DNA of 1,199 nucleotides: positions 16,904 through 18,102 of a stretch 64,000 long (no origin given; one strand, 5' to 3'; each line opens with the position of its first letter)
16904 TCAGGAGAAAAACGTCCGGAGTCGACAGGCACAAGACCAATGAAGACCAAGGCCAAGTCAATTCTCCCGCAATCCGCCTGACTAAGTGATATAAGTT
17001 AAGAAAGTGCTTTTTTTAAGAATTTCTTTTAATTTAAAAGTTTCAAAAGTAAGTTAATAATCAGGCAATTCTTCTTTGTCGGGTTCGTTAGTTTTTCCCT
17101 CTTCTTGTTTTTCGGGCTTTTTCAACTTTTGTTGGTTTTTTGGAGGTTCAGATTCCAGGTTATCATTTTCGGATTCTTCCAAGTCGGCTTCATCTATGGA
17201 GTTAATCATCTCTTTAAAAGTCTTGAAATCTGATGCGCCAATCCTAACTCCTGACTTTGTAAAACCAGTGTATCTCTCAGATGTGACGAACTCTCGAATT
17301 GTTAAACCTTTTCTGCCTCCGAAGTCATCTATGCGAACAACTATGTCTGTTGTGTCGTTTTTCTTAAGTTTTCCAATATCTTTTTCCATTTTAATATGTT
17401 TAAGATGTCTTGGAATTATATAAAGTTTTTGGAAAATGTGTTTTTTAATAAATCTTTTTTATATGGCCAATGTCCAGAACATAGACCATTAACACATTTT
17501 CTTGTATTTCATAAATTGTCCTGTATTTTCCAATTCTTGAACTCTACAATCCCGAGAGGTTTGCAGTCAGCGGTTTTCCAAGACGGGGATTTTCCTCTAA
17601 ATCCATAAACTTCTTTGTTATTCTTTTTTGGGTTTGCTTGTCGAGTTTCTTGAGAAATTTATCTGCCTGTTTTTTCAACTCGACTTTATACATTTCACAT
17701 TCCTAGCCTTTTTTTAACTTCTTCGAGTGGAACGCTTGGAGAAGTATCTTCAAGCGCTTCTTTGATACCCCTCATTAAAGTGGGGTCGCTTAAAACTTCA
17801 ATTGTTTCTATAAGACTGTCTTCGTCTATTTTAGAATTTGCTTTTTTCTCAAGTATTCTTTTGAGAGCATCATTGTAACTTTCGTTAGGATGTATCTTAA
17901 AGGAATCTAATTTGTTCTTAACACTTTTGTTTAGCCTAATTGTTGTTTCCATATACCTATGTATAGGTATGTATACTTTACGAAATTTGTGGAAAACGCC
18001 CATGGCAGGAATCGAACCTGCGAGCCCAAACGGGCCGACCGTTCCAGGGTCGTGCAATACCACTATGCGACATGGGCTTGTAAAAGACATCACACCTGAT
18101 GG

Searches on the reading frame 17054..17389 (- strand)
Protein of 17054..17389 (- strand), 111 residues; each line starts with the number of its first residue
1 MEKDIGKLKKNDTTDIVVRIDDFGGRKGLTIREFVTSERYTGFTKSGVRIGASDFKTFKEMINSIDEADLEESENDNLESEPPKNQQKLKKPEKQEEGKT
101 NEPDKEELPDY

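Call 75: search_protein_families(library=pfam, proteins=[window:17054-17389:-], max_evalue=1)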
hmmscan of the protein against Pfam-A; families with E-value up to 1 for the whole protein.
window:17054-17389:- (111 aa): 1 family
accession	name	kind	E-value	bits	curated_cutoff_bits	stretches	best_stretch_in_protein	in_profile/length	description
PF02229.22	PC4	-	0.0075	16.2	25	1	12-60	3-51/52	Transcriptional Coactivator p15 (PC4)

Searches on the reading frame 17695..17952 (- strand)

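Call 75: search_protein_families(library=pfam, proteins=[window:17695-17952:-], max_evalue=1)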
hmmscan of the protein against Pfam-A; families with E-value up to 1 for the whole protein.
window:17695-17952:- (85 aa): 7 families
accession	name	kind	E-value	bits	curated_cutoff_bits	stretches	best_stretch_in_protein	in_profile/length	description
PF02697.20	VAPB_antitox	-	3.6e-07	31.3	27.9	1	4-68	2-62/69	Putative antitoxin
PF24434.1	DUF7557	-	3.6e-05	23.6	25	1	3-32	2-30/45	Family of unknown function (DUF7557)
PF12765.13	Cohesin_HEAT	-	0.00033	21.4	21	1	53-74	13-34/42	HEAT repeat associated with sister chromatid cohesion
PF19807.5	DUF6290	-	0.0043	17.6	27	1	1-49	1-50/72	Family of unknown function (DUF6290)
PF13062.12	DUF3924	-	0.076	13.4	21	0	28-51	17-40/62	Protein of unknown function (DUF3924)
PF21648.2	M1E1E6-like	-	0.16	12.6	27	1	10-52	52-94/104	Integron cassette protein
PF22255.2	Gp44-like_2nd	-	0.21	12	27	1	4-37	35-68/84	Baseplate hub protein gp44-like, second domain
